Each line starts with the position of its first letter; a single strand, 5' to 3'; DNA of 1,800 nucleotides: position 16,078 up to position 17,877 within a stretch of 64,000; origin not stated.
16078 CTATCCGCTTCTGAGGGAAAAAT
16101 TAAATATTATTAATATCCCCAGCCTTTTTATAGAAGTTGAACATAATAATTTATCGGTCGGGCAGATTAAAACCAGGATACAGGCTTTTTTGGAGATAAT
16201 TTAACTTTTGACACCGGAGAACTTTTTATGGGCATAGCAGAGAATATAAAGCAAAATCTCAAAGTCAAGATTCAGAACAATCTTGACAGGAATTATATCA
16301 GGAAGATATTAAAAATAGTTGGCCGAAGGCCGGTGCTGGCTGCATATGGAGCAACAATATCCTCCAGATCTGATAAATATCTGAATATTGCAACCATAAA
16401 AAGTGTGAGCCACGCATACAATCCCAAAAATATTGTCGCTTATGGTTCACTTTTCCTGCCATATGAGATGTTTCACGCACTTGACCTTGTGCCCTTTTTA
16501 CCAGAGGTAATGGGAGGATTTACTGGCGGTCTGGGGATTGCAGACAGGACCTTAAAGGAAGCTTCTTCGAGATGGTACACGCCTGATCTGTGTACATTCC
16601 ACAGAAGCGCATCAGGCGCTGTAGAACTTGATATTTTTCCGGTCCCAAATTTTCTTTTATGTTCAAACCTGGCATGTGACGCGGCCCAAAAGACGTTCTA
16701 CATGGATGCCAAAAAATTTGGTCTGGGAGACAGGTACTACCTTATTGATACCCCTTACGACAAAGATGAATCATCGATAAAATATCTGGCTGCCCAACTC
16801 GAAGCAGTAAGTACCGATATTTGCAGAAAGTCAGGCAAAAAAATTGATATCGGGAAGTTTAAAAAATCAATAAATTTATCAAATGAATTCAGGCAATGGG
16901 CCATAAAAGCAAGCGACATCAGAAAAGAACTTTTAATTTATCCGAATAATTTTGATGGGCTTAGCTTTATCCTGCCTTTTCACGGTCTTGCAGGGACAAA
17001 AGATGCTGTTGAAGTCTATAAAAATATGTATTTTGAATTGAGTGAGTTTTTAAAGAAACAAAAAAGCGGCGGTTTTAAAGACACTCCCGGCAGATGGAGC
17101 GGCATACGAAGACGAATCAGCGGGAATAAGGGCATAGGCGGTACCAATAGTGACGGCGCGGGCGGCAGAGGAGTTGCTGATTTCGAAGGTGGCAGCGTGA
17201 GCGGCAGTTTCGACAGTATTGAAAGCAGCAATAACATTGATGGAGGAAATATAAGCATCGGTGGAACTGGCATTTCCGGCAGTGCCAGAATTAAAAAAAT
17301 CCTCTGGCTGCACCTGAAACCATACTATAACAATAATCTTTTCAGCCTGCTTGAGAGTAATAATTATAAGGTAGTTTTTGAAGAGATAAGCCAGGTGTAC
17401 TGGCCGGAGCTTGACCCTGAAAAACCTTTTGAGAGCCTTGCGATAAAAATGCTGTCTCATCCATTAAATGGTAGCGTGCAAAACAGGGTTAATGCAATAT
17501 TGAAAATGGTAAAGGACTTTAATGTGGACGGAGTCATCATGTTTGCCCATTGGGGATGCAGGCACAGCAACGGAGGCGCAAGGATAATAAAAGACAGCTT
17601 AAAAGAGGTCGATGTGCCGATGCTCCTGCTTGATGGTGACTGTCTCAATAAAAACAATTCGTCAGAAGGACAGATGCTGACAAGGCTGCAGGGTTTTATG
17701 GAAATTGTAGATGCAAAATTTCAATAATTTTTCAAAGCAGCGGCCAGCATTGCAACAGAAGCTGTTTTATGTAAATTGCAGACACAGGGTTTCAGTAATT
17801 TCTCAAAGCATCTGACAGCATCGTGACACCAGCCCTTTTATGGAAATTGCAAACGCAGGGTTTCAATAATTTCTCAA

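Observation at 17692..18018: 71-bp tandem repeat array copying the 3' end of the HgdA-like gene into the intergenic spacer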

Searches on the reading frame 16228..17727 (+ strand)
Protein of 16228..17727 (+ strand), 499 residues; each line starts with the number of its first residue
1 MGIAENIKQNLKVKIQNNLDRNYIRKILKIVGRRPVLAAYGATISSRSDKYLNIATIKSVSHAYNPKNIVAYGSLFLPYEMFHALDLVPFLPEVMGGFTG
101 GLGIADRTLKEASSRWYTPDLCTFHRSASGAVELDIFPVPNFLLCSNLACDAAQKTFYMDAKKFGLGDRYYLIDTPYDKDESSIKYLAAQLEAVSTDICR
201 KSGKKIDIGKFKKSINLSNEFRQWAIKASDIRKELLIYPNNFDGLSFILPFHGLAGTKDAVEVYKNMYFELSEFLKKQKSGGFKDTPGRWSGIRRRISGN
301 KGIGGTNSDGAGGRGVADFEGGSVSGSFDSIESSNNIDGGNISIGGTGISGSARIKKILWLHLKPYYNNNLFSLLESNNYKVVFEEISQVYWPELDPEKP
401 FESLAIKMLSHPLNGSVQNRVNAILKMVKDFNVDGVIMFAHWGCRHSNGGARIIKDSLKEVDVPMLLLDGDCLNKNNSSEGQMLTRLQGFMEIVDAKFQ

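Call 5: search_protein_families(library=pfam, proteins=[window:16228-17727:+])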
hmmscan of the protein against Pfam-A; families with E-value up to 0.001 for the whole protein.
window:16228-17727:+ (499 aa): 1 family
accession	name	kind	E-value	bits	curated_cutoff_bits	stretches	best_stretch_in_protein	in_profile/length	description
PF06050.19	HGD-D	-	3e-56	191.9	28.4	2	356-493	197-341/342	2-hydroxyglutaryl-CoA dehydratase, D-component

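Call 9: find_encoding_contigs(protein=window:16228-17727:+, flank=6000, max_places=10)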
Protein window:16228-17727:+ (499 aa): no gene with exactly this product is on record in the collection.

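Call 11: find_related_loci(query=window:16228-17724:+, collection=genome_contigs, flank=4000)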
Query window:16228-17724:+ (499 aa) in genome_contigs; peptide patterns used: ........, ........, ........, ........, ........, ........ (x = any residue, [..] = any of these).
31 stretches matched a pattern; 11 encode a relative of the query (tblastn E <= 1e-3); 11 distinct loci.
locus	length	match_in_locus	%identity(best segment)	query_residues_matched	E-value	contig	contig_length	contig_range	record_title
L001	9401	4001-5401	80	1-499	0e+0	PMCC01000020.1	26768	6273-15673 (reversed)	MAG: Actinomycetota bacterium isolate fen_731 73.20120700_E3M.220_contig_66278, whole genome shotgun sequence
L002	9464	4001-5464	70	1-499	0e+0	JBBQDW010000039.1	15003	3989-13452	MAG: Candidatus Humimicrobiales bacterium isolate Co_metawrap_1140 Cmw_1140_k141_25606460_length_15003_cov_11.9970, whol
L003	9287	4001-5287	51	7-496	1e-161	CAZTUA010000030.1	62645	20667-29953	MAG TPA_asm: uncultured Actinomycetota bacterium isolate SRP067234_co1_301 genome assembly, contig: k99_513640, whole ge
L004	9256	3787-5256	59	7-496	2e-109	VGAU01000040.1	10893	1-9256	MAG: Actinomycetota bacterium isolate K_DeepCast_1200m_m2_204 K_DeepCast_1200m_m2_204_Ga0194110_10009569, whole genome s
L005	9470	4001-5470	58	6-496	9e-108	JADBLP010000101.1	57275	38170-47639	MAG: Actinomycetota bacterium isolate Bin4_14.8m NODE_28_length_57275_cov_14.086805, whole genome shotgun sequence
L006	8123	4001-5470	57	7-496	4e-107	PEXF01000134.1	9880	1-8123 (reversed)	MAG: Candidatus Hydromicrobium americanum isolate CG08_land_8_20_14_0_20_35_9 CG08_land_8_20_14_0.20_scaffold_4862_c, wh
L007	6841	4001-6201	59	7-497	7e-107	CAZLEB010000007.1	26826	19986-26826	MAG TPA_asm: uncultured Actinomycetota bacterium isolate binchicken_co364_35 genome assembly, contig: NODE_1410_length_2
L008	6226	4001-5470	58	7-496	3e-106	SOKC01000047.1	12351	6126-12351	MAG: Actinobacteria bacterium isolate E44_bin5 NODE_2095_length_12351_cov_93.551968, whole genome shotgun sequence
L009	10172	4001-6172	58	7-496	1e-105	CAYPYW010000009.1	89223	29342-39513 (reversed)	MAG TPA_asm: uncultured Actinomycetota bacterium isolate binchicken_co178_258 genome assembly, contig: NODE_527_length_8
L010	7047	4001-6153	60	7-497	4e-104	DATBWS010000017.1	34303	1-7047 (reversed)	MAG TPA_asm: Candidatus Hydromicrobium sp. isolate SMAG_U7547 k141_1100011, whole genome shotgun sequence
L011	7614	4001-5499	55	1-498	1e-107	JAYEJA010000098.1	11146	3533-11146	MAG: Actinomycetota bacterium isolate MAG176 MAG176_98, whole genome shotgun sequence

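Call 21: find_homologous_proteins(query=window:16228-17724:+, max_evalue=1e-50)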
Query window:16228-17724:+ (499 aa): 190 proteins with E <= 1e-50 among 8000 candidates; the best 120 are listed.
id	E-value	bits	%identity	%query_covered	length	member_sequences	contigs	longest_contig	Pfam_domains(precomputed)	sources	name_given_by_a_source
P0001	0.0e+0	1140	100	100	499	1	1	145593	PF06050.20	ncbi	-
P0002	2.1e-268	909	80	100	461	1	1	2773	PF06050.20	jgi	-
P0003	2.5e-267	905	81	100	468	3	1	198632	PF06050.20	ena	-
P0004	1.6e-260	883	79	100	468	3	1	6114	PF06050.20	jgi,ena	-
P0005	2.2e-260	882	79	100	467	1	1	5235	PF06050.20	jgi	jgi:benzoyl-CoA reductase/2-hydroxyglutaryl-CoA dehydratase subunit BcrC/BadD/HgdB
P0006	4.0e-260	882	80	100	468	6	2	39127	PF06050.20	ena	-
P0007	4.3e-260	881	78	100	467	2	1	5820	PF06050.20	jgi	jgi:benzoyl-CoA reductase/2-hydroxyglutaryl-CoA dehydratase subunit BcrC/BadD/HgdB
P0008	1.7e-257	873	79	100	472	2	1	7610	PF06050.20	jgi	jgi:benzoyl-CoA reductase/2-hydroxyglutaryl-CoA dehydratase subunit BcrC/BadD/HgdB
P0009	1.0e-254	864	78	100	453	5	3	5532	PF06050.20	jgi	jgi:benzoyl-CoA reductase/2-hydroxyglutaryl-CoA dehydratase subunit BcrC/BadD/HgdB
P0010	5.7e-237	805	76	59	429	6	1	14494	PF06050.20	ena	-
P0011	5.6e-234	795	70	100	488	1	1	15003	PF06050.20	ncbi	-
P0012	4.3e-205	700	63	100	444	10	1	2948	PF06050.20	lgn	-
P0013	6.7e-204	696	63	100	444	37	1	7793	PF06050.20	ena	-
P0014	1.1e-203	695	63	57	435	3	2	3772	PF06050.20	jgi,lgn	-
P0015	3.9e-203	694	61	100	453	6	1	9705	PF06050.20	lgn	-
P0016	7.9e-203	693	58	100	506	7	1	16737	PF06050.20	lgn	-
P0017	4.2e-202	690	67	56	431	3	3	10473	PF06050.20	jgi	jgi:benzoyl-CoA reductase/2-hydroxyglutaryl-CoA dehydratase subunit BcrC/BadD/HgdB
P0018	5.2e-202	690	65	56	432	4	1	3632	PF06050.20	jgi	-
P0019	8.3e-201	686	66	57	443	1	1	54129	PF06050.20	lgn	-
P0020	8.9e-201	686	60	100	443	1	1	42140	PF06050.20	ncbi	-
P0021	2.0e-200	685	61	100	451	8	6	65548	PF06050.20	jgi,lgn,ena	-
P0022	2.1e-200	685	61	100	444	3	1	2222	PF06050.20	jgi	jgi:benzoyl-CoA reductase/2-hydroxyglutaryl-CoA dehydratase subunit BcrC/BadD/HgdB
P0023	2.7e-200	684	66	56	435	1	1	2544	PF06050.20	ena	-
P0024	6.1e-199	680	61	100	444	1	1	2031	PF06050.20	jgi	jgi:benzoyl-CoA reductase/2-hydroxyglutaryl-CoA dehydratase subunit BcrC/BadD/HgdB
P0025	6.2e-199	680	69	56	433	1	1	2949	PF06050.20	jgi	-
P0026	2.2e-197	675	65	56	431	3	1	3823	PF06050.20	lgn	-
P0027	2.3e-197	675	59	100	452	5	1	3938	PF06050.20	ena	-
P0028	1.1e-196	672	67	56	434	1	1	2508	PF06050.20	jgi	-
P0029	6.5e-196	670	65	56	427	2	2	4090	PF06050.20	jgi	jgi:benzoyl-CoA reductase/2-hydroxyglutaryl-CoA dehydratase subunit BcrC/BadD/HgdB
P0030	2.1e-195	668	63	57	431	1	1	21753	PF06050.20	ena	-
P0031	8.7e-195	666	66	56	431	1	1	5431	PF06050.20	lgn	-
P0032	2.3e-194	665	58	100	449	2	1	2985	PF06050.20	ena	-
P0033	5.9e-193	660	68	56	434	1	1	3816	PF06050.20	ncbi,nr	ncbi:MAG: 2-hydroxyacyl-CoA dehydratase [Actinobacteria bacterium]|nr:2-hydroxyacyl-CoA dehydratase 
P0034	1.8e-192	658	63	57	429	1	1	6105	PF06050.20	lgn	-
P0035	3.8e-191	654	61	56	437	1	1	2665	PF06050.20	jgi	-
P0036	1.6e-190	652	61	60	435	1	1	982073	PF06050.20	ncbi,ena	-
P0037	2.8e-186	638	63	56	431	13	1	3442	PF06050.20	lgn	-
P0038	2.7e-182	625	74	77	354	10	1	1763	PF06050.20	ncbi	ncbi:MAG TPA: 2-hydroxyacyl-CoA dehydratase family protein, partial [Candidatus Humimicrobiaceae bac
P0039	3.8e-181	621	65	49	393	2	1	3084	PF06050.20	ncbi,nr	ncbi:MAG: 2-hydroxyacyl-CoA dehydratase, partial [Actinobacteria bacterium]|nr:2-hydroxyacyl-CoA deh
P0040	1.9e-172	592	59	56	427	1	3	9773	PF06050.20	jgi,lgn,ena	-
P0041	4.6e-171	588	58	57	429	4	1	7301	PF06050.20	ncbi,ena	-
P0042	3.7e-170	585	58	57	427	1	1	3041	PF06050.20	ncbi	-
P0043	4.7e-170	584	57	58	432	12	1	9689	PF06050.20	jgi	-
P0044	1.6e-169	583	60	55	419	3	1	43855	PF06050.20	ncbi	ncbi:MAG: 2-hydroxyacyl-CoA dehydratase subunit D [Actinomycetota bacterium]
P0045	1.6e-169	583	57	55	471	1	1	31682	PF06050.20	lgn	-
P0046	1.7e-169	583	59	55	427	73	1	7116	PF06050.20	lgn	-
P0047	7.5e-169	580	59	56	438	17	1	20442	PF06050.20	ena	-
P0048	1.6e-168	579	59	56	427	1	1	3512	PF06050.20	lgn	-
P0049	2.2e-168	579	58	56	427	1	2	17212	PF06050.20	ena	-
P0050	3.5e-168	578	59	56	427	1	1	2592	PF06050.20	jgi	-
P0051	4.7e-168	578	58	56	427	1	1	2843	PF06050.20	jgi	-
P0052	4.8e-168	578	58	56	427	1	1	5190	PF06050.20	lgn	-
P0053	1.1e-167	577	59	57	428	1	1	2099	PF06050.20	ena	-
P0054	1.1e-167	577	57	56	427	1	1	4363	PF06050.20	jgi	-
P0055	1.2e-167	577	59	55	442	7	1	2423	PF06050.20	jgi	-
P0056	1.8e-167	576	59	57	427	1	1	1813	PF06050.20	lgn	-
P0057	2.6e-167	575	58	55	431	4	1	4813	PF06050.20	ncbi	-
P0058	3.4e-167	575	60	53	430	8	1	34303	PF06050.20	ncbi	ncbi:MAG TPA: 2-hydroxyacyl-CoA dehydratase family protein [Candidatus Hydromicrobium sp.]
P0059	3.5e-167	575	58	56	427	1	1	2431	PF06050.20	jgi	-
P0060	5.4e-167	574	57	58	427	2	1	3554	PF06050.20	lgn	-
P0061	1.2e-166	573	56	58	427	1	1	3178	PF06050.20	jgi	jgi:benzoyl-CoA reductase/2-hydroxyglutaryl-CoA dehydratase subunit BcrC/BadD/HgdB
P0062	1.3e-166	573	57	55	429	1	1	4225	PF06050.20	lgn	-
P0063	2.2e-166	572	58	55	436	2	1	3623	PF06050.20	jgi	-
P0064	2.8e-166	572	57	56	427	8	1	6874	PF06050.20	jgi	jgi:benzoyl-CoA reductase/2-hydroxyglutaryl-CoA dehydratase subunit BcrC/BadD/HgdB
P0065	3.0e-166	572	57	56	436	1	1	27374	PF06050.20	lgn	-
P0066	2.5e-165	569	55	57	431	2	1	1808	PF06050.20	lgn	-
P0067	3.0e-165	569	55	58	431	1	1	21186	PF06050.20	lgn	-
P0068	5.6e-165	568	57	56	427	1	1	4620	PF06050.20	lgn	-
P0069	4.6e-164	565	57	56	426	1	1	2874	PF06050.20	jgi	-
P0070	1.7e-163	563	57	55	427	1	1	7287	PF06050.20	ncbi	-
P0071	7.2e-163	561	57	55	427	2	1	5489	PF06050.20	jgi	jgi:benzoyl-CoA reductase/2-hydroxyglutaryl-CoA dehydratase subunit BcrC/BadD/HgdB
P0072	1.0e-162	560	58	57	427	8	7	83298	PF06050.20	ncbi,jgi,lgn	-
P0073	1.3e-162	560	57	56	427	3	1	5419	PF06050.20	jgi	-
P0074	6.8e-162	558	57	54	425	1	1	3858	PF06050.20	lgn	-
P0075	9.4e-162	557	47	98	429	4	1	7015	PF06050.20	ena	-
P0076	1.3e-161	557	56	56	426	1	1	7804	PF06050.20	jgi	-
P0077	1.6e-161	556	56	57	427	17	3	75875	PF06050.20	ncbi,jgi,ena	ncbi:MAG TPA: 2-hydroxyacyl-CoA dehydratase family protein [Candidatus Humimicrobiaceae bacterium]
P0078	2.0e-161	556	57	58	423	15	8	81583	PF06050.20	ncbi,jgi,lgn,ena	-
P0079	2.5e-161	556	57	55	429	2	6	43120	PF06050.20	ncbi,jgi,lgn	-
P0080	2.9e-161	555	53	59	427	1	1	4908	PF06050.20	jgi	-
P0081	3.6e-161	555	56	57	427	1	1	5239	PF06050.20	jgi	-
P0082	1.8e-160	553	53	59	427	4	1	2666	PF06050.20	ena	-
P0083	1.9e-160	553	48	99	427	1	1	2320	PF06050.20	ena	-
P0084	2.1e-160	553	53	56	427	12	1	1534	PF06050.20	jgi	jgi:benzoyl-CoA reductase/2-hydroxyglutaryl-CoA dehydratase subunit BcrC/BadD/HgdB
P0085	2.4e-160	552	55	55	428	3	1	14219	PF06050.20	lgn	-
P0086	3.8e-160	552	55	56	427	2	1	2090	PF06050.20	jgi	jgi:benzoyl-CoA reductase/2-hydroxyglutaryl-CoA dehydratase subunit BcrC/BadD/HgdB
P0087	5.4e-160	551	54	58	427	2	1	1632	PF06050.20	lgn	-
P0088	5.9e-160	551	54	55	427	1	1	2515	PF06050.20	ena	-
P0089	6.8e-160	551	58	55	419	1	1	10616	PF06050.20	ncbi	-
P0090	7.6e-160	551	53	59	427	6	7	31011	PF06050.20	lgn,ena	-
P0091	8.5e-160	551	51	58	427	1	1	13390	PF06050.20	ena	-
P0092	1.1e-159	550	58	52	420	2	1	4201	PF06050.20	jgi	-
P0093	1.6e-159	550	52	58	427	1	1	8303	PF06050.20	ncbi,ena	-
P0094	1.7e-159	550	50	98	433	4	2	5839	PF06050.20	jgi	-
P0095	2.2e-159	549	53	58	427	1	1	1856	PF06050.20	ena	-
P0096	2.3e-159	549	55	56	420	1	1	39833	PF06050.20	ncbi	ncbi:MAG: 2-hydroxyacyl-CoA dehydratase subunit D [Actinomycetota bacterium]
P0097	3.7e-159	549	51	58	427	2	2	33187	PF06050.20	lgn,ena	-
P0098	6.3e-159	548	55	57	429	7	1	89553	PF06050.20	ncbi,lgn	-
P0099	8.1e-159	547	58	54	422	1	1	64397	PF06050.20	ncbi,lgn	-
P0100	3.1e-158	545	54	57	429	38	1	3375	PF06050.20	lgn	-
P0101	3.8e-158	545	58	58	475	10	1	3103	PF06050.20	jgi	-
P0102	5.5e-158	545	52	56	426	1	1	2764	PF06050.20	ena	-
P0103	6.1e-158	545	52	57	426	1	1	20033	PF06050.20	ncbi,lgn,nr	ncbi:MAG: 2-hydroxyacyl-CoA dehydratase [Actinobacteria bacterium]|nr:2-hydroxyacyl-CoA dehydratase 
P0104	1.7e-157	543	59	54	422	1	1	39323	PF06050.20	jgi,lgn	-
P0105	1.8e-157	543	53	57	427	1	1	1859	PF06050.20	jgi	jgi:benzoyl-CoA reductase/2-hydroxyglutaryl-CoA dehydratase subunit BcrC/BadD/HgdB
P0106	2.3e-157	543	56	52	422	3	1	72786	PF06050.20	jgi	-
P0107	2.3e-157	543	54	55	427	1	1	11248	PF06050.20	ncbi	ncbi:2-hydroxyacyl-CoA dehydratase subunit D [Actinomycetota bacterium]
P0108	4.9e-157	542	51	58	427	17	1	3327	PF06050.20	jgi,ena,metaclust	metaclust:\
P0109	6.4e-157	541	55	55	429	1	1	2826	PF06050.20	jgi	-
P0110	1.2e-156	540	54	56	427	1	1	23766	PF06050.20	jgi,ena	-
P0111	1.2e-156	540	50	98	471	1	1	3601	PF06050.20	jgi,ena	-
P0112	1.8e-156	540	54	56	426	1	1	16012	PF06050.20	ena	-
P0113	3.5e-156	539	54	55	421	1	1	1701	PF06050.20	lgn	-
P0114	4.4e-156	538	54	56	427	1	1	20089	PF06050.20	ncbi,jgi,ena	-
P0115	2.1e-155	536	48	100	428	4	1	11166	PF06050.20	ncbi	-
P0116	2.0e-154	533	58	54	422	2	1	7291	PF06050.20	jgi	jgi:benzoyl-CoA reductase/2-hydroxyglutaryl-CoA dehydratase subunit BcrC/BadD/HgdB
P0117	5.1e-154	532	53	57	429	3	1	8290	PF06050.20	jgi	jgi:benzoyl-CoA reductase/2-hydroxyglutaryl-CoA dehydratase subunit BcrC/BadD/HgdB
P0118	1.5e-153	530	48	100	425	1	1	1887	PF06050.20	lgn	-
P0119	2.6e-153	529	55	54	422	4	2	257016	PF06050.20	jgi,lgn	-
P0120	1.0e-149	517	55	54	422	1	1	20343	PF06050.20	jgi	jgi:benzoyl-CoA reductase/2-hydroxyglutaryl-CoA dehydratase subunit BcrC/BadD/HgdB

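Call 22: find_encoding_contigs(protein=P0001, flank=3000, max_places=4)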
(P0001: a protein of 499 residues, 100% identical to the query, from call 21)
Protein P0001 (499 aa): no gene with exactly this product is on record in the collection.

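Call 23: find_encoding_contigs(protein=P0003, flank=3000, max_places=3)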
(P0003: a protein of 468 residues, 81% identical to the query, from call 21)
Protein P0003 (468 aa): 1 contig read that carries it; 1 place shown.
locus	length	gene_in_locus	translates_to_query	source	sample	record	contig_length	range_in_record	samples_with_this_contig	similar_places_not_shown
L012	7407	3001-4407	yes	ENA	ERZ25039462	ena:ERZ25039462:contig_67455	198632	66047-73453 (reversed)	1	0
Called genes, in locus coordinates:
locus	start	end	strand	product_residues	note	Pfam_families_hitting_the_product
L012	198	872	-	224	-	PF00300:His_Phos_1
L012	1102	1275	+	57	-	-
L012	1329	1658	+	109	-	PF10646:Germane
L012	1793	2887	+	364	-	PF06050:HGD-D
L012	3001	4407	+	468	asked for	PF06050:HGD-D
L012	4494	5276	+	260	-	PF01869:BcrAD_BadFG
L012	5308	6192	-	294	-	PF01960:ArgJ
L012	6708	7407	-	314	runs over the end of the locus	PF01743:PolyA_pol, PF13735:tRNA_NucTran2_2 (faint)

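Call 24: find_encoding_contigs(protein=P0006, flank=3000, max_places=3)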
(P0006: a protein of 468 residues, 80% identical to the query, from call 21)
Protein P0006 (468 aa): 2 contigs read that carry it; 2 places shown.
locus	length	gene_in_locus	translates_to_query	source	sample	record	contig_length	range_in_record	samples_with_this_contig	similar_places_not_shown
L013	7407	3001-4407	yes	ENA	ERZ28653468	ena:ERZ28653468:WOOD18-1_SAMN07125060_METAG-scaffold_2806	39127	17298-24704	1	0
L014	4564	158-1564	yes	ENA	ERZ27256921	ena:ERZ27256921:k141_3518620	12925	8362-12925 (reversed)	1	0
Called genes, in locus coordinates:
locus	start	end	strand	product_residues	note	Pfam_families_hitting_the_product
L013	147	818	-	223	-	PF00300:His_Phos_1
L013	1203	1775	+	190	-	PF10646:Germane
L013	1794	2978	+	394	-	PF06050:HGD-D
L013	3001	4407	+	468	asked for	PF06050:HGD-D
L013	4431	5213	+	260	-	PF01869:BcrAD_BadFG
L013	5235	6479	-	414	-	PF01960:ArgJ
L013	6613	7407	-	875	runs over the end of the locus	PF01368:DHH, PF02272:DHHA1 (weak), PF00571:CBS, PF01743:PolyA_pol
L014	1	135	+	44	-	?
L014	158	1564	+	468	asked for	PF06050:HGD-D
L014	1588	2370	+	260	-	PF01869:BcrAD_BadFG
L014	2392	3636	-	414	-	PF01960:ArgJ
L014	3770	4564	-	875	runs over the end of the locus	PF01368:DHH, PF02272:DHHA1 (weak), PF00571:CBS, PF01743:PolyA_pol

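Call 26: find_encoding_contigs(protein=P0008, flank=3000, max_places=3)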
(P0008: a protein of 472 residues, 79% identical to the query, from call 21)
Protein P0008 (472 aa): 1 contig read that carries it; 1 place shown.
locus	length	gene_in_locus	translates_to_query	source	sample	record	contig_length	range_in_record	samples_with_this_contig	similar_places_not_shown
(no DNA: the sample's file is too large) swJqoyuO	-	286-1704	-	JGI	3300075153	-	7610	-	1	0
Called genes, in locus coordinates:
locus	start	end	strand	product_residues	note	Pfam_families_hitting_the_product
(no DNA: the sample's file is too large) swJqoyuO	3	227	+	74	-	?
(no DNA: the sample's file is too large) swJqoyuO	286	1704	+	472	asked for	PF06050:HGD-D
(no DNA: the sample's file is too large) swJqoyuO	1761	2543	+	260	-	PF01869:BcrAD_BadFG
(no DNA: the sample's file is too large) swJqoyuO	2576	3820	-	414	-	PF01960:ArgJ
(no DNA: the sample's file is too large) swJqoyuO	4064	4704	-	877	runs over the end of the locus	PF01368:DHH, PF02272:DHHA1, PF00571:CBS, PF01743:PolyA_pol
